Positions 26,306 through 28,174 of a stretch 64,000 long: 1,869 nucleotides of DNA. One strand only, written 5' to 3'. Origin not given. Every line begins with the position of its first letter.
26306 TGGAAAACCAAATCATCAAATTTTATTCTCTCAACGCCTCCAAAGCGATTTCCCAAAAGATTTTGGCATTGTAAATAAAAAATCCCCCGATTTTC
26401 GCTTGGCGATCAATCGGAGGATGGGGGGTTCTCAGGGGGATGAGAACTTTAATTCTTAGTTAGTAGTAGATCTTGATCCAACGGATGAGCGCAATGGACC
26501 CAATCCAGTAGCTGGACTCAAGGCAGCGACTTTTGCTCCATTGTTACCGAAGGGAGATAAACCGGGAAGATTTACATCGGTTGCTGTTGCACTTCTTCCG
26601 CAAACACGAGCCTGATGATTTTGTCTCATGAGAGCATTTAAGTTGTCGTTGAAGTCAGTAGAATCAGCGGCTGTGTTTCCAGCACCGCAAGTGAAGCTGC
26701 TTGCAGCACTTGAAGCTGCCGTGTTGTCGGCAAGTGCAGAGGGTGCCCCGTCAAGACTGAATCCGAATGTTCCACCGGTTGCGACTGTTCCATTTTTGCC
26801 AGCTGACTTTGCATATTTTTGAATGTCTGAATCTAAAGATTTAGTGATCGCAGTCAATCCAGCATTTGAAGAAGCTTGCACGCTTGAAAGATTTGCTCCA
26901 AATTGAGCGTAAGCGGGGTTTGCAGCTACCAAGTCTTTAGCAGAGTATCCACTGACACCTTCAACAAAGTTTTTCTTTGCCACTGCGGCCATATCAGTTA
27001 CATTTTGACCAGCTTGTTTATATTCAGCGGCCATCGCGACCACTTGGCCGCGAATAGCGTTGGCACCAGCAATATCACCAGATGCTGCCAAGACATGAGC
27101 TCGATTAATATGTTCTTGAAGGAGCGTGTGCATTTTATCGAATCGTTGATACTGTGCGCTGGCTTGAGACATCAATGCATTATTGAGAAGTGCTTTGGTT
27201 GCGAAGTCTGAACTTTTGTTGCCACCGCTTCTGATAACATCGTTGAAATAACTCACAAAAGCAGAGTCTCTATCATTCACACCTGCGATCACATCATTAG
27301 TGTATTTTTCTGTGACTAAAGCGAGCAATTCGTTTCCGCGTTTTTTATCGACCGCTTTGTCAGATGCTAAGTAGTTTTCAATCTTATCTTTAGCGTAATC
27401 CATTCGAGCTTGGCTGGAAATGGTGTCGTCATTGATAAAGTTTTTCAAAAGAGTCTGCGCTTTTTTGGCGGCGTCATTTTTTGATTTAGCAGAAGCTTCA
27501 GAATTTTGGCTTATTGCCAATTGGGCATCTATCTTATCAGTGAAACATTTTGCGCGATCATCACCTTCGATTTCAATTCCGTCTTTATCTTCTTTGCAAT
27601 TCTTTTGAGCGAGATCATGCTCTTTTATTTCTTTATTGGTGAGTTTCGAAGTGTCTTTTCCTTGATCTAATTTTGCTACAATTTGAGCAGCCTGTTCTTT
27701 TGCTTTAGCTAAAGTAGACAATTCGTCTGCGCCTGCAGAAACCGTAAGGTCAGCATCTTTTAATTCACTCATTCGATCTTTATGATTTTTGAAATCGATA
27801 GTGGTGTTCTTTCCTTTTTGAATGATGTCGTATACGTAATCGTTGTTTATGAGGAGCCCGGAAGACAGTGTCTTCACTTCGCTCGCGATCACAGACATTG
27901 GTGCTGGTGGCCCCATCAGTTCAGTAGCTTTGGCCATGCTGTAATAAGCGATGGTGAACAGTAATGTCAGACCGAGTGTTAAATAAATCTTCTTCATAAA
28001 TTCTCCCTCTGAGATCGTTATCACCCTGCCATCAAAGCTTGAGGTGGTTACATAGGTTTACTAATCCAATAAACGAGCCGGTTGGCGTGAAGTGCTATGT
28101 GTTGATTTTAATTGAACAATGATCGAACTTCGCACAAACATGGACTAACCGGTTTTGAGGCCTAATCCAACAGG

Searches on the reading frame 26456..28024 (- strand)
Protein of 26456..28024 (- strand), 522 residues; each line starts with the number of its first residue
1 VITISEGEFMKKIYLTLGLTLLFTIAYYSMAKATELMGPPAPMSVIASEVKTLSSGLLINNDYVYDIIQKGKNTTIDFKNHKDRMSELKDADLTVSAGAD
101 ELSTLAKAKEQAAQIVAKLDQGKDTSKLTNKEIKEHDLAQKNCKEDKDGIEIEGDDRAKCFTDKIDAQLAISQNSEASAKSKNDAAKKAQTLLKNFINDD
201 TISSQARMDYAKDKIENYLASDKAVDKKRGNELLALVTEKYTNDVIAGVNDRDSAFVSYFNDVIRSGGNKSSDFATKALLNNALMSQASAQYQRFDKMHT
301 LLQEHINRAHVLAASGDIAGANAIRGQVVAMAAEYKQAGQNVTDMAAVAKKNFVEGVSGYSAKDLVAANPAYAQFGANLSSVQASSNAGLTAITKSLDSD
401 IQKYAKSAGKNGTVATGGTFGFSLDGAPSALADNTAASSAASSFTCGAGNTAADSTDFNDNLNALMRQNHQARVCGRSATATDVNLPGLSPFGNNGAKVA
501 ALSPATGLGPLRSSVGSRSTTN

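Call 5: search_protein_families(library=pfam, proteins=[window:26456-28024:-], max_evalue=0.1)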
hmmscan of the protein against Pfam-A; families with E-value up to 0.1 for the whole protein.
window:26456-28024:- (522 aa): 0 families

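Call 6: search_protein_families(library=ncbifam, proteins=[window:26456-28024:-], max_evalue=0.1)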
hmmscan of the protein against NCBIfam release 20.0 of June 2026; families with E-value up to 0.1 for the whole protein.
window:26456-28024:- (522 aa): 1 family
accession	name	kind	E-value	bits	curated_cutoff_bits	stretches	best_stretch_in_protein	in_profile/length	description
NF003170.0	PRK04158.1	equivalog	0.086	12.1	255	0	63-159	10-106/259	GTP-sensing pleiotropic transcriptional regulator CodY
